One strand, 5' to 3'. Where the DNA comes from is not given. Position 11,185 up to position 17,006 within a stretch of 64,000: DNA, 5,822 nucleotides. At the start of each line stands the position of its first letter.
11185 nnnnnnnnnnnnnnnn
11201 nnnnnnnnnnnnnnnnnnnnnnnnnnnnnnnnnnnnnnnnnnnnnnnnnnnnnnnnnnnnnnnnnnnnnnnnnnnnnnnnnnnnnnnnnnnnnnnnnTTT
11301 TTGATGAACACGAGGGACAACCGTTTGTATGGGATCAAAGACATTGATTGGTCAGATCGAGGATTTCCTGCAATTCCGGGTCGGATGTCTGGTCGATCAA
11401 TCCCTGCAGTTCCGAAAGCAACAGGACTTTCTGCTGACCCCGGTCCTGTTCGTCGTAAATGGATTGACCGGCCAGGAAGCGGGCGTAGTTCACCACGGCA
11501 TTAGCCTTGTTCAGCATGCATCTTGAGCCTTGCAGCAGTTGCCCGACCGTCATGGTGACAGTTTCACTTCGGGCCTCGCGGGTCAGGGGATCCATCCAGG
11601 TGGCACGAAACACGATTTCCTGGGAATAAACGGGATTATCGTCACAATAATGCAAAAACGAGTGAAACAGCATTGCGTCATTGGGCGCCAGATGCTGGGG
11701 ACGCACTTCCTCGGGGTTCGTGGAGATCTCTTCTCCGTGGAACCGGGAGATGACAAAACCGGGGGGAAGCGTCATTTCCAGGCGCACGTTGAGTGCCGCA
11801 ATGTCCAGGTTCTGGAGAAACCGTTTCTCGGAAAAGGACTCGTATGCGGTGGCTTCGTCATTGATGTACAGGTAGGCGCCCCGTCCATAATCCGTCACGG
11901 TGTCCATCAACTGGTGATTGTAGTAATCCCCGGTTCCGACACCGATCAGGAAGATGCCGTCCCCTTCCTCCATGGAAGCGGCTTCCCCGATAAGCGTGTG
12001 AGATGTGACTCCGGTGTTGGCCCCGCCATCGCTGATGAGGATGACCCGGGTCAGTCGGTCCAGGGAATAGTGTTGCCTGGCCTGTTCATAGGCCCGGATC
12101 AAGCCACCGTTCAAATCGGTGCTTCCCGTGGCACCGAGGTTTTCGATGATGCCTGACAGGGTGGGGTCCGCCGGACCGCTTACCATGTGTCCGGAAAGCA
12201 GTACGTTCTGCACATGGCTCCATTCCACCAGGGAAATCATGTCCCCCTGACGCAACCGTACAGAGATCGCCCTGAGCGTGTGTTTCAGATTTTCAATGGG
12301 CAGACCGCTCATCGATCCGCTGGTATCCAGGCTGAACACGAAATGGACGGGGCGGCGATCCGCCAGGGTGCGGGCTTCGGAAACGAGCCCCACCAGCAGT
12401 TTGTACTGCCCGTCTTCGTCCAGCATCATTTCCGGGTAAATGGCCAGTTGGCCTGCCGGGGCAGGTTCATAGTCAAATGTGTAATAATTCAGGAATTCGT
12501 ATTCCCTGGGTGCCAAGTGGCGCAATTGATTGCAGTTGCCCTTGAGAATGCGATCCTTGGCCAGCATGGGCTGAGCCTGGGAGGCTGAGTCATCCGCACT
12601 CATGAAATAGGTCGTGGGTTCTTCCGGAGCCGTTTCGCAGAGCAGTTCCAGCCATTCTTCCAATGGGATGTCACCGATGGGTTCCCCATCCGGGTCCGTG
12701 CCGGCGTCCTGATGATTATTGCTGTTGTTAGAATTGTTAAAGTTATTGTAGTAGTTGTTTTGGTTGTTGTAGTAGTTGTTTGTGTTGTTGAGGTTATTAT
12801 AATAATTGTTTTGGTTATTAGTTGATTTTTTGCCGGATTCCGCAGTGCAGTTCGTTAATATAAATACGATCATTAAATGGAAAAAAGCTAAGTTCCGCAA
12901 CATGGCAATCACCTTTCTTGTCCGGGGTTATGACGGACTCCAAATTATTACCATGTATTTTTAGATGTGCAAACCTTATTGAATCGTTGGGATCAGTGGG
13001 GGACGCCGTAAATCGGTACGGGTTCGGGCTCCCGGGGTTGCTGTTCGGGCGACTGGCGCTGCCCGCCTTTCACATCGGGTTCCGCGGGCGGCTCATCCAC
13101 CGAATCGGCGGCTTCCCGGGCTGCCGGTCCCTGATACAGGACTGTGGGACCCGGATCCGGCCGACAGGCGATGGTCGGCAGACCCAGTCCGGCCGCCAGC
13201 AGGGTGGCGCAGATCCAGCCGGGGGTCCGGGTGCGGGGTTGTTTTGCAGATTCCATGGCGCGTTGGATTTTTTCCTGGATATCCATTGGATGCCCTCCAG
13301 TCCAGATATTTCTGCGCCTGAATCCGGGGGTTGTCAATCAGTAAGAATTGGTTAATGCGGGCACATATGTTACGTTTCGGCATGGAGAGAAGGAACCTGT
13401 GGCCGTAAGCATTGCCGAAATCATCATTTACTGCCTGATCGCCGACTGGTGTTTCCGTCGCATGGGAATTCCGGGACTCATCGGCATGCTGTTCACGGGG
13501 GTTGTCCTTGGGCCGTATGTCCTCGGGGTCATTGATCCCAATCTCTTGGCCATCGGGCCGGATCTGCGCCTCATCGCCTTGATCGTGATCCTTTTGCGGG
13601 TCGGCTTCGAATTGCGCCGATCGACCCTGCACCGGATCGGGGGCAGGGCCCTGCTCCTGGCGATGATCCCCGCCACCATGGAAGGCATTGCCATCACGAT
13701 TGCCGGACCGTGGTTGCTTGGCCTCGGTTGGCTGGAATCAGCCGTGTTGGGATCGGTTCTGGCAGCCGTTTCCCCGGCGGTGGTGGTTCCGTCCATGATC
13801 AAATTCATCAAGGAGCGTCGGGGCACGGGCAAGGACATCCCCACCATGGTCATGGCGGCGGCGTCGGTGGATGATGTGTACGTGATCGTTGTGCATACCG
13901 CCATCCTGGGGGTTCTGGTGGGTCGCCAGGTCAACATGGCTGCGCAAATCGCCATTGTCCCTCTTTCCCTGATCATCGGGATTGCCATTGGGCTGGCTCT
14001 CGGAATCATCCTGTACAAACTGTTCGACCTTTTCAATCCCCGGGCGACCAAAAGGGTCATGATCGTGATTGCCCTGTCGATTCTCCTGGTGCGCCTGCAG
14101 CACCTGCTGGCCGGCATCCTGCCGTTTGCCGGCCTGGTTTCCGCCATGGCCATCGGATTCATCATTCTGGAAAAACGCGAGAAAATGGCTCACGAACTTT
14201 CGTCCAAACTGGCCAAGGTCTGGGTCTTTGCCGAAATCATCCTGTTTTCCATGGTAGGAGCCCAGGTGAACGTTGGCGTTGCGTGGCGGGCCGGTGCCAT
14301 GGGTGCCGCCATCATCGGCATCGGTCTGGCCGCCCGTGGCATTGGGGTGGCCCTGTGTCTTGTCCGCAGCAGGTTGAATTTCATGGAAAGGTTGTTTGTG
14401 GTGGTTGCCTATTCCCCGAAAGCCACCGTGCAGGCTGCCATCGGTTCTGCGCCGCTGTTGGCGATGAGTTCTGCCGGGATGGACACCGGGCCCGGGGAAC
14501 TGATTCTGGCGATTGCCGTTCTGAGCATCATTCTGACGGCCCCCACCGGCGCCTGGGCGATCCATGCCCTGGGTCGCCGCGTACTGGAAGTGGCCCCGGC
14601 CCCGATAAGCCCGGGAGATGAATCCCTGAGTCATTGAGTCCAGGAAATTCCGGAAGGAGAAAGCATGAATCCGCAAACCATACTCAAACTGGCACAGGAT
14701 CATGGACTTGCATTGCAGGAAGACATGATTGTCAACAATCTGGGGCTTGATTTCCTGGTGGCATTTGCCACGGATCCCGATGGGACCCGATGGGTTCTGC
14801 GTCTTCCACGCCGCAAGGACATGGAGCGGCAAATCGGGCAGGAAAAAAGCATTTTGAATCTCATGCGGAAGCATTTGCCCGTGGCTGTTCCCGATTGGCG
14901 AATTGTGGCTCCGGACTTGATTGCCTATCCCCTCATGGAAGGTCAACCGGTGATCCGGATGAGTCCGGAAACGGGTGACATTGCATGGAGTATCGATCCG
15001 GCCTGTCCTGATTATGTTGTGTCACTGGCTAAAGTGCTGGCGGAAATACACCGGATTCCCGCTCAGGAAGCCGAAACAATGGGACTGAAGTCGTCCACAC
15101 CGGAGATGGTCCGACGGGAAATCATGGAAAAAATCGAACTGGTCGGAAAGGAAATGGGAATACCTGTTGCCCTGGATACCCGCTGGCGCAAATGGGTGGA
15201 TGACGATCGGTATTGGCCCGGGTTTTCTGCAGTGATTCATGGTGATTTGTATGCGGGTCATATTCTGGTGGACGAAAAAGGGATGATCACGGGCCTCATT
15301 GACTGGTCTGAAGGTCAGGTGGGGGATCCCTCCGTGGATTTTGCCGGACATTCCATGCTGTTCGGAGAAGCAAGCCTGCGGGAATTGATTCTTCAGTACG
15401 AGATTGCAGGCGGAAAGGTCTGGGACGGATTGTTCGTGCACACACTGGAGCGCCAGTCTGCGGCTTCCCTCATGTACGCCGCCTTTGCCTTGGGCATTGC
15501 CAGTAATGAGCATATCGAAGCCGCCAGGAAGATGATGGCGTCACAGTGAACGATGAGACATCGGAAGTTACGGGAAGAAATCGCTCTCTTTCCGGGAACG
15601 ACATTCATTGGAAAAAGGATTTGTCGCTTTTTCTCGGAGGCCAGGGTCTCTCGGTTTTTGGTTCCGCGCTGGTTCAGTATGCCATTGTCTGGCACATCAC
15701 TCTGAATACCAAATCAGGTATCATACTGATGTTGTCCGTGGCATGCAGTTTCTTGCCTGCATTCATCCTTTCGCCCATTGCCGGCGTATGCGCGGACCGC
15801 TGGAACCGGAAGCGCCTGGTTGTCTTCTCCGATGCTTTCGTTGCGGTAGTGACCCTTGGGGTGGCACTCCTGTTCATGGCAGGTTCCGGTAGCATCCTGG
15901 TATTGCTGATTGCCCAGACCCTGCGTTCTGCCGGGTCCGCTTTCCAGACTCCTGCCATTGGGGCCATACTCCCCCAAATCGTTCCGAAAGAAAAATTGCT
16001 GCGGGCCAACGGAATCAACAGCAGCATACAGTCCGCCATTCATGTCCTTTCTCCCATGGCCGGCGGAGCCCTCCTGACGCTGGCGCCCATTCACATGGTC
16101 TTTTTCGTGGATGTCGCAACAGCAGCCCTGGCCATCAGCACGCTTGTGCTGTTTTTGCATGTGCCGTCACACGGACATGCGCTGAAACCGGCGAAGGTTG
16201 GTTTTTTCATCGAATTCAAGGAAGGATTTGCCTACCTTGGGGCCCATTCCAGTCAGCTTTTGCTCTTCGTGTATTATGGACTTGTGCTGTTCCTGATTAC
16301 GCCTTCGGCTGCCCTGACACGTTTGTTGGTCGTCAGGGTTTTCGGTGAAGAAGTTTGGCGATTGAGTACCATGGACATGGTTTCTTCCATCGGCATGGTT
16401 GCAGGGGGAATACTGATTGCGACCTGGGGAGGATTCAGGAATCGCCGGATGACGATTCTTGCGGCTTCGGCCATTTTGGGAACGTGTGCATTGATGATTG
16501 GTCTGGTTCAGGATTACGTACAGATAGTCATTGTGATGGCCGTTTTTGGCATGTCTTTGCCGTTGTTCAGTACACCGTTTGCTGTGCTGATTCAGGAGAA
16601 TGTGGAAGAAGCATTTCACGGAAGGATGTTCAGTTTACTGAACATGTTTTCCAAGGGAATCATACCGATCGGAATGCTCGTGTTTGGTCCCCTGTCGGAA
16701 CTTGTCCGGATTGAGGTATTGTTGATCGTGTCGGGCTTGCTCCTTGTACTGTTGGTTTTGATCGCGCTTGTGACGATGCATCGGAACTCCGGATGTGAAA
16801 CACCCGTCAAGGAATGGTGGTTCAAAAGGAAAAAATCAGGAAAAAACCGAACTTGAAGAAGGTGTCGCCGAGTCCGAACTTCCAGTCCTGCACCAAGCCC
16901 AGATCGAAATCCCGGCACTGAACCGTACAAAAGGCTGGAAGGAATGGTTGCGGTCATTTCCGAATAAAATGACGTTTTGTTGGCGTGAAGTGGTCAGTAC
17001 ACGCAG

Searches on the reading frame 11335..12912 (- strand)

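Call 6: search_protein_families(library=pfam, proteins=[window:11335-12912:-])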
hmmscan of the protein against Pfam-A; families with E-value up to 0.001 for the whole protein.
window:11335-12912:- (525 aa): 2 families
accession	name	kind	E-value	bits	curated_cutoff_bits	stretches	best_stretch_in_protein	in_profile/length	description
PF00092.34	VWA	-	2.7e-07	31.4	23.8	1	192-359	3-170/174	von Willebrand factor type A domain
PF13519.12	VWA_2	-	1.7e-06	29.1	27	1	192-296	2-106/107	von Willebrand factor type A domain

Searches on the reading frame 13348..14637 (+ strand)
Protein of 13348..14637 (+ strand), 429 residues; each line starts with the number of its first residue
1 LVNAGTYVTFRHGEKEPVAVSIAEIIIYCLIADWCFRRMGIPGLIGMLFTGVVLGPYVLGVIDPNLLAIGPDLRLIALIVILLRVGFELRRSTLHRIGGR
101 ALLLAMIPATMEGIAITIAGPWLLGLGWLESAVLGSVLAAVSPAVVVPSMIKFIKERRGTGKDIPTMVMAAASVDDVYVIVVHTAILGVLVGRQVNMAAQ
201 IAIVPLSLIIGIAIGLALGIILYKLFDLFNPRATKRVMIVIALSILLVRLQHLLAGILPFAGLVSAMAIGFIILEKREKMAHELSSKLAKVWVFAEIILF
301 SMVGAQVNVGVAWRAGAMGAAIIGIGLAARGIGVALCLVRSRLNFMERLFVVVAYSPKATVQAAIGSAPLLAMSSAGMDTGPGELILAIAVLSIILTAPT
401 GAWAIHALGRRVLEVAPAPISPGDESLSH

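Call 41: search_protein_families(library=pfam, proteins=[window:13348-14637:+], max_evalue=0.00001)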
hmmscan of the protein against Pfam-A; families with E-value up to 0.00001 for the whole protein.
window:13348-14637:+ (429 aa): 1 family
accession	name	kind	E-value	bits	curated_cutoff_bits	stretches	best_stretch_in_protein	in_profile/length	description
PF00999.27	Na_H_Exchanger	-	2.8e-38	132.2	26.2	1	30-399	5-363/375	Sodium/hydrogen exchanger, transmembrane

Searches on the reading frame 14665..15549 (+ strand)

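Call 41: search_protein_families(library=pfam, proteins=[window:14665-15549:+], max_evalue=0.00001)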
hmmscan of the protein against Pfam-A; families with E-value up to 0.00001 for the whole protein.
window:14665-15549:+ (294 aa): 1 family
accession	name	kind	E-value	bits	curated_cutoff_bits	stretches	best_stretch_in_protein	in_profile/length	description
PF01636.29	APH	-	5.3e-30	105.4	23.2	1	25-254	6-234/239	Phosphotransferase enzyme family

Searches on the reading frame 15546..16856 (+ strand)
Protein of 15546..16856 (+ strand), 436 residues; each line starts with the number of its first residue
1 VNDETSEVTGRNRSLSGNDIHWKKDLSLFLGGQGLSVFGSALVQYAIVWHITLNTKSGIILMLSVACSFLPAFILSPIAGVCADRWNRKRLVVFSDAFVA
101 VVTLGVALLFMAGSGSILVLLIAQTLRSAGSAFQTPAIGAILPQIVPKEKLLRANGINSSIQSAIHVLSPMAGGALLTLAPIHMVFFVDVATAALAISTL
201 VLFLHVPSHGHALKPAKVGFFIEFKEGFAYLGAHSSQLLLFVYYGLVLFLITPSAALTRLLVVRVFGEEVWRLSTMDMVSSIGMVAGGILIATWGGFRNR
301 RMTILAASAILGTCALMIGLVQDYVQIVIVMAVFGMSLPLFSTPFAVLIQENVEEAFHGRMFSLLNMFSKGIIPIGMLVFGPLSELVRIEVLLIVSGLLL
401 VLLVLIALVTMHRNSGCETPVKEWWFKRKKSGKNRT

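Call 41: search_protein_families(library=pfam, proteins=[window:15546-16856:+], max_evalue=0.00001)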
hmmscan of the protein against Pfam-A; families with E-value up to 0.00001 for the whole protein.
window:15546-16856:+ (436 aa): 2 families
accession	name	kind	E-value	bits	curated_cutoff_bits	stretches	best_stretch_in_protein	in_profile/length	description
PF07690.21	MFS_1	-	2.2e-29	102.9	33.4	1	32-369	4-339/347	Major Facilitator Superfamily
PF05977.19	MFS_3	-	2e-20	73.2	27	1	35-410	21-393/524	Transmembrane secretion effector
